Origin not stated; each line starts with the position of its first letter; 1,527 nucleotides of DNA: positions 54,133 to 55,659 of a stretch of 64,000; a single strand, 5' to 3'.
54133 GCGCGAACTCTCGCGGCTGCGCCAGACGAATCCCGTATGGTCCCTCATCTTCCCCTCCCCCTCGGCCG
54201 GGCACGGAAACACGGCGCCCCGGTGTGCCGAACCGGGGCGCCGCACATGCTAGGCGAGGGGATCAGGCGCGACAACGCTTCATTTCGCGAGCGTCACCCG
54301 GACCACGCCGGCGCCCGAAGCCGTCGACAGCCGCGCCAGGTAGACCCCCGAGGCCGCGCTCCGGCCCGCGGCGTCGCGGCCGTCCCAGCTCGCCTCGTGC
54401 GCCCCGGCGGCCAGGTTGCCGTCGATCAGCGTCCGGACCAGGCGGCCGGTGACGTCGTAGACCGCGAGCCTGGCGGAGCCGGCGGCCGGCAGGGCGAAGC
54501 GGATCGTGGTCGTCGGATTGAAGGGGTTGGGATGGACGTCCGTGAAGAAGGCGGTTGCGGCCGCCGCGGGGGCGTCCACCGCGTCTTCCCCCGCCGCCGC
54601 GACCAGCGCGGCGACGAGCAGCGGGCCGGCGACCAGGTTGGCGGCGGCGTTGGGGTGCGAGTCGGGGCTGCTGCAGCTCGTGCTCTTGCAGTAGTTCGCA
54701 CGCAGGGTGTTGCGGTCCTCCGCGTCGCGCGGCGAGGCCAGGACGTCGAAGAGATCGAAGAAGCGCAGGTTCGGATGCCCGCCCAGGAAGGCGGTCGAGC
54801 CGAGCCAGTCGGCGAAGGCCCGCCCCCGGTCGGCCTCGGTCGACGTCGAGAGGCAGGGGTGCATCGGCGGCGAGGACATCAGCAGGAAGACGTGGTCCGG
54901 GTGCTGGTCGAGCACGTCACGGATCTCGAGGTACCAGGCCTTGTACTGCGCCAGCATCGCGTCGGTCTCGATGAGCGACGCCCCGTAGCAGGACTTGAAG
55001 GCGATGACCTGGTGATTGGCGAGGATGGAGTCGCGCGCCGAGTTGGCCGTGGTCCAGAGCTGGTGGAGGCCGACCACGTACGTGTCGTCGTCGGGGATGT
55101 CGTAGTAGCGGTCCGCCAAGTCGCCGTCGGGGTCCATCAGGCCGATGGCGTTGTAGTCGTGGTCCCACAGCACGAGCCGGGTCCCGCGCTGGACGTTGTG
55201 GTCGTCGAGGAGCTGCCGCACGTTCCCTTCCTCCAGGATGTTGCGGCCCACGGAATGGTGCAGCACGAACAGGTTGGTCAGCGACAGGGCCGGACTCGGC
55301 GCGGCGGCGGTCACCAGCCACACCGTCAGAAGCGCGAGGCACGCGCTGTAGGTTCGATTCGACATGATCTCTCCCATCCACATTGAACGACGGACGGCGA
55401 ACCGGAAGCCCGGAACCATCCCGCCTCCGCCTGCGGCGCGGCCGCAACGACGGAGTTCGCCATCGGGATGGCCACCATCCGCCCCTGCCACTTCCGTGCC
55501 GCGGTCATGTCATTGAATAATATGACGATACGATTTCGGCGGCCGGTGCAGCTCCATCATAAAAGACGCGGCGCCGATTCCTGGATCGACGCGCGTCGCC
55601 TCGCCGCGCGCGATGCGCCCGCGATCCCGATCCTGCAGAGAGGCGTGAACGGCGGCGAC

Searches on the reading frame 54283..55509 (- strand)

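Call 81: search_protein_families(library=pfam, proteins=[window:54283-55509:-], max_evalue=0.00001)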
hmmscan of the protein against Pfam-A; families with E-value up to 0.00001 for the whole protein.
window:54283-55509:- (409 aa): 1 family
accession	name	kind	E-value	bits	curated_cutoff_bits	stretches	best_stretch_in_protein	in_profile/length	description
PF13860.13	FlgD_ig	-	2.1e-11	44.1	27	1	337-398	15-77/79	FlgD Ig-like domain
